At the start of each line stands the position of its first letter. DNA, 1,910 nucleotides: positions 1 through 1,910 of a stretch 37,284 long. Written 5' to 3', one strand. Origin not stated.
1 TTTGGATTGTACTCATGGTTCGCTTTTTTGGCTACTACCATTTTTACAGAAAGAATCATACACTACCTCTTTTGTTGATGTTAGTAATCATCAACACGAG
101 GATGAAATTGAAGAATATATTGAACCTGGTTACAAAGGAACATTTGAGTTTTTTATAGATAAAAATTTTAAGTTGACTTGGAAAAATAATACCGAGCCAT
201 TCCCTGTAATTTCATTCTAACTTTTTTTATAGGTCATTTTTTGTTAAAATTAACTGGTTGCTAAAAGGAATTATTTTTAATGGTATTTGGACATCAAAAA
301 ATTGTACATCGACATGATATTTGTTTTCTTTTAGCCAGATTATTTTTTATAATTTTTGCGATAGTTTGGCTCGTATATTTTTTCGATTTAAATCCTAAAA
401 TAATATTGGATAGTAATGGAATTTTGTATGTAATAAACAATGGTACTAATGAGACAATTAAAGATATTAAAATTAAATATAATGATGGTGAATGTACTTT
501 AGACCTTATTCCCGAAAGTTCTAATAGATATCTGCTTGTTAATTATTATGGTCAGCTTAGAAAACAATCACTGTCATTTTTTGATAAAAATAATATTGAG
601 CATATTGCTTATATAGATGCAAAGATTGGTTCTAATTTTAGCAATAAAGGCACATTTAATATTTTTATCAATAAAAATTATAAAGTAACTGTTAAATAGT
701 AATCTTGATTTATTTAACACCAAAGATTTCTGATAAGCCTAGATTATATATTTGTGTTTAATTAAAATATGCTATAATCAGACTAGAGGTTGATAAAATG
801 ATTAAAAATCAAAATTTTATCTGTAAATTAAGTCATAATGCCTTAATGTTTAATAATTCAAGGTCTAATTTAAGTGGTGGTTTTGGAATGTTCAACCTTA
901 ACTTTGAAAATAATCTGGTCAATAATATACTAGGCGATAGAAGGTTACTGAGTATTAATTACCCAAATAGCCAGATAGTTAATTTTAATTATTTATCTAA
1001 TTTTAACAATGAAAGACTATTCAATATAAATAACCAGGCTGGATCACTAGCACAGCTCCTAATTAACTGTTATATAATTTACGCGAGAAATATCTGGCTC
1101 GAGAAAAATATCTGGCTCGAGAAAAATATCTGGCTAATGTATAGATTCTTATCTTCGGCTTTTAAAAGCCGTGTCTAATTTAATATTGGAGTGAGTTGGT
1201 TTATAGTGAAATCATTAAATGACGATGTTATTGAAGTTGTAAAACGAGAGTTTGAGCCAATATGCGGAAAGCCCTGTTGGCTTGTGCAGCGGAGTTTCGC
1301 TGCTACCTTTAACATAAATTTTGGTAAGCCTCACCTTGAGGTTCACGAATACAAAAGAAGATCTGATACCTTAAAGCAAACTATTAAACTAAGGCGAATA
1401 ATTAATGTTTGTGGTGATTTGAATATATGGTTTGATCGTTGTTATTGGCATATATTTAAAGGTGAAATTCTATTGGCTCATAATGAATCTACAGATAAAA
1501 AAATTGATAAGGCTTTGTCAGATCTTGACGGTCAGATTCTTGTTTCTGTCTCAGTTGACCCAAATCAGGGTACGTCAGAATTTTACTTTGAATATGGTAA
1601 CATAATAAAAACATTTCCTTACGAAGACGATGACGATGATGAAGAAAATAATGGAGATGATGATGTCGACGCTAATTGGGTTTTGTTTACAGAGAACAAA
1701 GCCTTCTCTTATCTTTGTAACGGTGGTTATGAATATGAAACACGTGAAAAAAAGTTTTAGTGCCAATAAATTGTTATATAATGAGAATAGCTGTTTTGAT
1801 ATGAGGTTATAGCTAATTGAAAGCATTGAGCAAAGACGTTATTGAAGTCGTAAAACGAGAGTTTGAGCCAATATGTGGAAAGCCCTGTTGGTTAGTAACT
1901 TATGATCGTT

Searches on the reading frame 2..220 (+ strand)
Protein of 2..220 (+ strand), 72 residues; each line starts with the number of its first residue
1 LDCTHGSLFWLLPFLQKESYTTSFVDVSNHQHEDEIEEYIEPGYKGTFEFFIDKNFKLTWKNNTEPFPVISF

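Call 4: search_protein_families(library=pfam, proteins=[window:2-220:+], max_evalue=1)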
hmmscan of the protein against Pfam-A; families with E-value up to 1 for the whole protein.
window:2-220:+ (72 aa): 0 families

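Call 5: search_protein_families(library=ncbifam, proteins=[window:2-220:+], max_evalue=1)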
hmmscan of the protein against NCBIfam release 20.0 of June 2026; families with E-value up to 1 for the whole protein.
window:2-220:+ (72 aa): 0 families

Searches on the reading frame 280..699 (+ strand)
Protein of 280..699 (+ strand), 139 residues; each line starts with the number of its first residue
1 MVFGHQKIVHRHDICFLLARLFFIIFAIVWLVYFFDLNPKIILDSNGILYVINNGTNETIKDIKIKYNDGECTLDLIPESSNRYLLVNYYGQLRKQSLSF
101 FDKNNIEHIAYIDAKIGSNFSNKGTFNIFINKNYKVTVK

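Call 4: search_protein_families(library=pfam, proteins=[window:280-699:+], max_evalue=1)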
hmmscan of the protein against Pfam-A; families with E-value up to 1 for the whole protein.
window:280-699:+ (139 aa): 2 families
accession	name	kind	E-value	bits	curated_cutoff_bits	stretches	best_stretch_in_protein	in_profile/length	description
PF12123.13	CBD_PlyG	-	0.14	12.3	28.2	1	40-59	7-26/44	PlyG Cell wall binding domain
PF14754.11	IFR3_antag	-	0.26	10.9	25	1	51-124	144-215/249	Papain-like auto-proteinase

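Call 5: search_protein_families(library=ncbifam, proteins=[window:280-699:+], max_evalue=1)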
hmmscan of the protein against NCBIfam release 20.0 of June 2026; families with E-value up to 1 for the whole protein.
window:280-699:+ (139 aa): 0 families

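Call 22: search_protein_families(library=padloc, proteins=[window:280-699:+], max_evalue=1)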
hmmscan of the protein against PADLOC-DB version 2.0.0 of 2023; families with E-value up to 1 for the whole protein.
window:280-699:+ (139 aa): 0 families

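Call 23: search_protein_families(library=phrogs, proteins=[window:280-699:+], max_evalue=1)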
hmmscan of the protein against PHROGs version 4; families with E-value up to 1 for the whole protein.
window:280-699:+ (139 aa): 0 families

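Call 68: find_related_loci(query=A5, collection=metagenome_contigs, flank=8000)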
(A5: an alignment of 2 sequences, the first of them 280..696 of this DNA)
Query A5 (139 aa) in metagenome_contigs; peptide patterns used: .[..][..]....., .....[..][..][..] (x = any residue, [..] = any of these).
568 stretches matched a pattern, but none encodes a relative of the query by tblastn (E <= 1e-3).
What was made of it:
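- Tried and rejected: The scan for the transmembrane pair found nothing (call 68).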

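Call 84: search_solved_structures(query=A5, max_evalue=10)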
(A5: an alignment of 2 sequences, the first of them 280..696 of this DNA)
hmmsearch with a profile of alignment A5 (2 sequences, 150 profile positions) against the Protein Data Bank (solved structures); distinct sequences matched with E-value up to 10: 22.
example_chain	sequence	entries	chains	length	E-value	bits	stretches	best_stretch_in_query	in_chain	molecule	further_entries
3wwa_A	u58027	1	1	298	2.3e-05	27.6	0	41-61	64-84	Pizza7H protein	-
6rej_A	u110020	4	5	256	2.7e-05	27.4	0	41-61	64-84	Pizza6-SH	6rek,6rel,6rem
6qsd_A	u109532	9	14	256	2.9e-05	27.2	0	41-61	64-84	Pizza6S | Pizza6-S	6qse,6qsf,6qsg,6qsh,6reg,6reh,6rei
6ren_A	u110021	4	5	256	3e-05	27.2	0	41-61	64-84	3fPizza6-SH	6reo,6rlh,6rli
6f0t_A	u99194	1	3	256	4.4e-05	26.7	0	41-61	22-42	Pizza6-SFW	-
3ww9_A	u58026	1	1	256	7.1e-05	26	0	41-61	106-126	pizza6 protein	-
7zqg_A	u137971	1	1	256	0.0021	21.2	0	41-61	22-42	Pizza6-KSH-TSH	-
6f0s_A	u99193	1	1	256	0.0022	21.2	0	41-61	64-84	Pizza6-SYW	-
7zq2_A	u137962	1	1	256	0.0029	20.7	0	41-61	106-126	Pizza6-RSH-TSH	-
7zpw_A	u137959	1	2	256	0.0038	20.4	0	41-61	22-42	Pizza6-TSK-TSH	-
7zpz_A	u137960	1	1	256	0.0039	20.3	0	41-61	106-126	Pizza6-TSR-TSH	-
7zcj_A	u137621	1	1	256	0.0042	20.2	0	41-61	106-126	Pizza6-TNH-TSH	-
7zph_A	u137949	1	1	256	0.0048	20.1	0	41-61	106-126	Pizza6-TNK-RSH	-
3ww8_A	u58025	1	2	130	0.025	17.7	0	41-61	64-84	Pizza3 protein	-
4zcn_A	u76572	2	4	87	0.55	13.4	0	41-61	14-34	nvPizza2-S16S58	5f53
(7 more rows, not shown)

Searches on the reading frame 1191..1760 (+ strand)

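Call 4: search_protein_families(library=pfam, proteins=[window:1191-1760:+], max_evalue=1)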
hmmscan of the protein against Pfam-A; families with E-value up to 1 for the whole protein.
window:1191-1760:+ (189 aa): 0 families

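Call 5: search_protein_families(library=ncbifam, proteins=[window:1191-1760:+], max_evalue=1)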
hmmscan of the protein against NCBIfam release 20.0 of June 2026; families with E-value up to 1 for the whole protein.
window:1191-1760:+ (189 aa): 0 families

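Call 22: search_protein_families(library=padloc, proteins=[window:1191-1760:+], max_evalue=1)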
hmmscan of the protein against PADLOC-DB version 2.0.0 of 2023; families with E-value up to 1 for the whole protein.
window:1191-1760:+ (189 aa): 0 families

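Call 23: search_protein_families(library=phrogs, proteins=[window:1191-1760:+], max_evalue=1)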
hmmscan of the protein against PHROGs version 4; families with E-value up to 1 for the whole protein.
window:1191-1760:+ (189 aa): 1 family
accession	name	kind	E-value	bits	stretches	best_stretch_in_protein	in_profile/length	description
phrog_8216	-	unknown function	0.02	14.9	1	46-104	50-108/296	-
